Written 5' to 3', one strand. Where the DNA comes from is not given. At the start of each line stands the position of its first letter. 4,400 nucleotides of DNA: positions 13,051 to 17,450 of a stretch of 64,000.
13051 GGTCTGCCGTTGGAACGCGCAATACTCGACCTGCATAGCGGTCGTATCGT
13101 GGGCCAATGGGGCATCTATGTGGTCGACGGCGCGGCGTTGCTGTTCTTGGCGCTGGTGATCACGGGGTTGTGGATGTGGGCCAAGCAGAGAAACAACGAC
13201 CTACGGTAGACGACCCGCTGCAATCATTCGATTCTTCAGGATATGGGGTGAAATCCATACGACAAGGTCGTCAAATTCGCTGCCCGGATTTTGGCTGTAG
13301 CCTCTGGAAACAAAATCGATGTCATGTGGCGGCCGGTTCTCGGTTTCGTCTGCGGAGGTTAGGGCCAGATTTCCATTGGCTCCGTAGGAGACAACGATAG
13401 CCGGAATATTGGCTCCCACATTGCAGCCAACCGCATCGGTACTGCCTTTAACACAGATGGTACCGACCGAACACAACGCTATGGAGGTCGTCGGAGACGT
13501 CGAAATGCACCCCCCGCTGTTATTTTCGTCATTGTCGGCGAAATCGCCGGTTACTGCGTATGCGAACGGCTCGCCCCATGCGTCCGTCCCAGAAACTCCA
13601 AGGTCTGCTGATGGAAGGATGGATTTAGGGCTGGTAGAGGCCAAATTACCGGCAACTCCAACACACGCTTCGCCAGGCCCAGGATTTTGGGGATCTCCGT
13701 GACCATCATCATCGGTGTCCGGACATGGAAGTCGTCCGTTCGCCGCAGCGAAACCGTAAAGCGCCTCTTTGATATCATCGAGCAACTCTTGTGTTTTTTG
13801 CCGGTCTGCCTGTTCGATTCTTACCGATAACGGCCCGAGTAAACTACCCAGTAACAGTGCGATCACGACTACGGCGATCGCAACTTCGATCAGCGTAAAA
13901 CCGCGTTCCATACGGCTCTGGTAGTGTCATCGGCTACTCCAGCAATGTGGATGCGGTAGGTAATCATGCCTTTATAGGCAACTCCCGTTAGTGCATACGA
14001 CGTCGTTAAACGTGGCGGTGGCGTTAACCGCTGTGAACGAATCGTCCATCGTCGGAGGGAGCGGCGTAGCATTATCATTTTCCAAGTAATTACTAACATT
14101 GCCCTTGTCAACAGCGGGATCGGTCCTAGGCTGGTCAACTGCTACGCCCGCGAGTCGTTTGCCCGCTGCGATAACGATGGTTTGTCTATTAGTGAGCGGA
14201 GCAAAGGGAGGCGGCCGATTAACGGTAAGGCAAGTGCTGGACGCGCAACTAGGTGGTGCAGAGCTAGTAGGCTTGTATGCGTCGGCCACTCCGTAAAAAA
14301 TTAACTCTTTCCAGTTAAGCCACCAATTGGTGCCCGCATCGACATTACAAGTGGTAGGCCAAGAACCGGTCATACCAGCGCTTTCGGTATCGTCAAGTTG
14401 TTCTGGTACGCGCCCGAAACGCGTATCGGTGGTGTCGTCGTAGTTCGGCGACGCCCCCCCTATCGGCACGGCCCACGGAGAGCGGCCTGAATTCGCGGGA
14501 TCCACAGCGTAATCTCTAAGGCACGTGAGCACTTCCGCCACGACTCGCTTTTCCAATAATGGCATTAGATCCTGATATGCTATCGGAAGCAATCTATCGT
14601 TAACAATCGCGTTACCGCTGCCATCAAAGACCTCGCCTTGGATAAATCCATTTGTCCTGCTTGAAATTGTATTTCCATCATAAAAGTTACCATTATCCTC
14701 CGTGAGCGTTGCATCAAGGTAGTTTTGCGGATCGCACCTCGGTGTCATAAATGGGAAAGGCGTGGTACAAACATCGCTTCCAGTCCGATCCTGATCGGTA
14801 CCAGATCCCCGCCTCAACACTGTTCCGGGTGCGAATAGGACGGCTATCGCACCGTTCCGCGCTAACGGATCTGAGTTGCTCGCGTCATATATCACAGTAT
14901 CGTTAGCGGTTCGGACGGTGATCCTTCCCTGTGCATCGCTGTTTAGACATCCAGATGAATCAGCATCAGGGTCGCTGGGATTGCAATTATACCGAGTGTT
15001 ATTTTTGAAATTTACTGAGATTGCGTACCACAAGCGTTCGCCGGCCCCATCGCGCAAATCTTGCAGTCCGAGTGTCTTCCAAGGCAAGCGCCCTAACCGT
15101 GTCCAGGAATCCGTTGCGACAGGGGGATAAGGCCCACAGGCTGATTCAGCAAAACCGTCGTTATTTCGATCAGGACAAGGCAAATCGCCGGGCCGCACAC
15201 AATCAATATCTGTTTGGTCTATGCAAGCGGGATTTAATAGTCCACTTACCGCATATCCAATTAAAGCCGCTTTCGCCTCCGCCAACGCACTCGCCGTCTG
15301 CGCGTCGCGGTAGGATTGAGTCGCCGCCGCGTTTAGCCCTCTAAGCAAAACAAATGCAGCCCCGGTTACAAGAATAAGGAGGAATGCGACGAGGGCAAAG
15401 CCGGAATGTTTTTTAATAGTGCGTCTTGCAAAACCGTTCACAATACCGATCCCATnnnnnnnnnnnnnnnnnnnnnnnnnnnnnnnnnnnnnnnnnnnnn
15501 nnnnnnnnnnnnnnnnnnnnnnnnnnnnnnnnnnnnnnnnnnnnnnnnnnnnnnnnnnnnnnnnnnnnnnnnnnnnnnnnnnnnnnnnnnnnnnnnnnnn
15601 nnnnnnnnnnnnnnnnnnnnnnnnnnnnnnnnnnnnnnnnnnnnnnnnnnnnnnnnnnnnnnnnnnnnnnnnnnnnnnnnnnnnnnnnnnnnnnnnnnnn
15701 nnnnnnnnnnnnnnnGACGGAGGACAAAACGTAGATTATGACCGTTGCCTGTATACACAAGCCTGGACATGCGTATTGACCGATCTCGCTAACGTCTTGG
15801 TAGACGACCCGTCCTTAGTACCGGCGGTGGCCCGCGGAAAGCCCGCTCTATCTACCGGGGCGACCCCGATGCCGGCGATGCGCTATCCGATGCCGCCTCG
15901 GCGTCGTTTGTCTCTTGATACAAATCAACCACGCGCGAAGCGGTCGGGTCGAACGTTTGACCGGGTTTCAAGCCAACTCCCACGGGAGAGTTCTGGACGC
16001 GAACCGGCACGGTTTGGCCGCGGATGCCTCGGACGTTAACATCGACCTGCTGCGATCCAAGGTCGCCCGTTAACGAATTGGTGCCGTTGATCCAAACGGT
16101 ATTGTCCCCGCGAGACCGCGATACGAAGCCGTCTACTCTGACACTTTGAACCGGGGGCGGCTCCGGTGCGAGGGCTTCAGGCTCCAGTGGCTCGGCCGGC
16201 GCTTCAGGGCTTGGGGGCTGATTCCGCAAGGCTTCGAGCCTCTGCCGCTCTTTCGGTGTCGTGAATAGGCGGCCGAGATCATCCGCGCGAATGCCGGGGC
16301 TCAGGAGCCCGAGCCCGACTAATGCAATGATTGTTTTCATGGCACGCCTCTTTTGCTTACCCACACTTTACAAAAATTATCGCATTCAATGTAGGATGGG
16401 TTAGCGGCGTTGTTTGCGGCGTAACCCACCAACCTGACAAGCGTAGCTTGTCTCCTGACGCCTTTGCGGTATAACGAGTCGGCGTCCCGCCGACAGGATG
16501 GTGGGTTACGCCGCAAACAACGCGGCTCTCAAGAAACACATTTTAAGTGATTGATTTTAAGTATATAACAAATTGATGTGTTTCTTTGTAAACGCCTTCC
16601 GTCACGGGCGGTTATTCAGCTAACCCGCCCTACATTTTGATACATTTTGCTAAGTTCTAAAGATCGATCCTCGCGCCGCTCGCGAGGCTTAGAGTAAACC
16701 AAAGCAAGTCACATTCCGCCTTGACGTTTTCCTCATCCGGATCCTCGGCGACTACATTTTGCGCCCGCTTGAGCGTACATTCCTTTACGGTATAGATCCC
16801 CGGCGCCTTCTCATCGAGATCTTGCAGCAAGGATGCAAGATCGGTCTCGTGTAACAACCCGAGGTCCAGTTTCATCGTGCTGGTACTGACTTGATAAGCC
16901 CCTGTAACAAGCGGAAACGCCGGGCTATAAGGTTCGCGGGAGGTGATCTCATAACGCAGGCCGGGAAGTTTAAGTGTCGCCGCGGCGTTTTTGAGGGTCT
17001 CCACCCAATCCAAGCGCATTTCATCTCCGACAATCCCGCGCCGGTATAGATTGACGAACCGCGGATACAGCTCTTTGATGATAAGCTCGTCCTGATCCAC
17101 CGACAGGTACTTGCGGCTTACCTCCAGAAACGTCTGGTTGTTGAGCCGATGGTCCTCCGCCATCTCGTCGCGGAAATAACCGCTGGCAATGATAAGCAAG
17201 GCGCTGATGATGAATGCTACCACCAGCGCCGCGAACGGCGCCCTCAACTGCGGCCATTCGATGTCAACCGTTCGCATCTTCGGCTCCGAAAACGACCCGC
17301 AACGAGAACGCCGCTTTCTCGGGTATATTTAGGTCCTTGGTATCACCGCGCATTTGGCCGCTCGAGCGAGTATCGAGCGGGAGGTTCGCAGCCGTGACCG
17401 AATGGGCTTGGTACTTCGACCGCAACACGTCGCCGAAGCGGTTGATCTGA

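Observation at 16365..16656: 24-bp perfect long-range stem enclosing nested hairpins in a promoter-proximal leader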

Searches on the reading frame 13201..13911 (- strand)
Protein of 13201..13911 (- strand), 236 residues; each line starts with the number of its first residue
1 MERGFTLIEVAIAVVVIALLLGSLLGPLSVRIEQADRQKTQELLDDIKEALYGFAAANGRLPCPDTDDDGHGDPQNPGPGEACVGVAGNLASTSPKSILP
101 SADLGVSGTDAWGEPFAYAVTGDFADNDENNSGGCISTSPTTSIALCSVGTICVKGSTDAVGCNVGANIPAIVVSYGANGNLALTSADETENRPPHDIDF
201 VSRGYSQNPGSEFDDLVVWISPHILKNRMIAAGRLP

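Call 26: search_protein_families(library=pfam, proteins=[window:13201-13911:-], max_evalue=0.01)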
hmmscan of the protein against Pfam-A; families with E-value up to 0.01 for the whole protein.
window:13201-13911:- (236 aa): 1 family
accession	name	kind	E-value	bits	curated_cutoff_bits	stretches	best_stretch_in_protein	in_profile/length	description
PF07963.17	N_methyl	-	2.5e-05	24.1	21.2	1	2-24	4-26/27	Prokaryotic N-terminal methylation motif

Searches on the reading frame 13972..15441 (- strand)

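Call 26: search_protein_families(library=pfam, proteins=[window:13972-15441:-], max_evalue=0.01)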
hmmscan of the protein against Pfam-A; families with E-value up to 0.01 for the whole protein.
window:13972-15441:- (489 aa): 0 families

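Call 58: search_protein_families(library=pfam, proteins=[window:13972-15441:-], max_evalue=5)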
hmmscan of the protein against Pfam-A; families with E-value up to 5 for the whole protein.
window:13972-15441:- (489 aa): 2 families
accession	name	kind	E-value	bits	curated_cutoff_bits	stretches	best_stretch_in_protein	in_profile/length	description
PF20579.4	LapA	-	0.1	13.5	27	1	416-455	37-76/99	LapA domain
PF02203.21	TarH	-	0.23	11.8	25.2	1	16-60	16-61/177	Tar ligand binding domain homologue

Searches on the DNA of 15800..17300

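Call 6: search_rna_families(source=window, start=15800, end=17300, threshold=evalue, max_evalue=10)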
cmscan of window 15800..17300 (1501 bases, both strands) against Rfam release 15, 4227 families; matches with E-value up to 10: 0.
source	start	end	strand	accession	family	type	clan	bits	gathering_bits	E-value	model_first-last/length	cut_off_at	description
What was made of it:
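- On c-di-GMP riboswitch (GEMM-I/II) or any Rfam cis-regulatory RNA: There were 0 matches at E<=10 in 15800-17300 (call 6).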

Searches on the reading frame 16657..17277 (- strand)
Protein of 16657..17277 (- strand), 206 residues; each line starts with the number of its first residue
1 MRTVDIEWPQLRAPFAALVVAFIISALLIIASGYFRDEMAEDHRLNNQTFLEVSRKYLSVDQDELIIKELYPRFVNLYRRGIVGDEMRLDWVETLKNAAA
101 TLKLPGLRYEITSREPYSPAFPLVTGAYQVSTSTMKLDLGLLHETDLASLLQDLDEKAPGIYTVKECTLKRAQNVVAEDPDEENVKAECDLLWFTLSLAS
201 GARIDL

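Call 26: search_protein_families(library=pfam, proteins=[window:16657-17277:-], max_evalue=0.01)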
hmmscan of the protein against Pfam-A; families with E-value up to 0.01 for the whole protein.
window:16657-17277:- (206 aa): 0 families

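Call 27: search_protein_families(library=ncbifam, proteins=[window:16657-17277:-], max_evalue=0.01)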
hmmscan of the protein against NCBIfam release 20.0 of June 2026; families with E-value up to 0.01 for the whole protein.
window:16657-17277:- (206 aa): 0 families

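Call 29: find_related_loci(query=window:16657-17277:-, collection=metagenome_contigs, flank=3000)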
Query window:16657-17277:- (206 aa) in metagenome_contigs; peptide patterns used: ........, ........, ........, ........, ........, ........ (x = any residue, [..] = any of these).
97 stretches matched a pattern; 6 encode a relative of the query (tblastn E <= 1e-3); 6 distinct loci.
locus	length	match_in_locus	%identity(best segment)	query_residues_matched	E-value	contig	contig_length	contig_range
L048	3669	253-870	89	1-206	3e-128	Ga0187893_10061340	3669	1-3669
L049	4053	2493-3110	87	1-206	6e-123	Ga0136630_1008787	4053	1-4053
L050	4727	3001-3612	89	1-206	1e-121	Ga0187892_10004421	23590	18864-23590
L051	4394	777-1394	87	1-206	2e-121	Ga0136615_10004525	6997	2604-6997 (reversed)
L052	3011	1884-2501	87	1-206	1e-124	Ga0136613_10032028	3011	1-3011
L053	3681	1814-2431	87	1-206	9e-123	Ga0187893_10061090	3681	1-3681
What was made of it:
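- Other orthologs (87-89% protein identity, call 29).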

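Call 58: search_protein_families(library=pfam, proteins=[window:16657-17277:-], max_evalue=5)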
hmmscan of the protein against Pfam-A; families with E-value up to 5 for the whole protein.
window:16657-17277:- (206 aa): 1 family
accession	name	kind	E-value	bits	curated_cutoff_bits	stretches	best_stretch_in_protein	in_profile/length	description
PF13800.11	Sigma_reg_N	-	0.25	12.1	26.3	1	11-84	13-87/91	Sigma factor regulator N-terminal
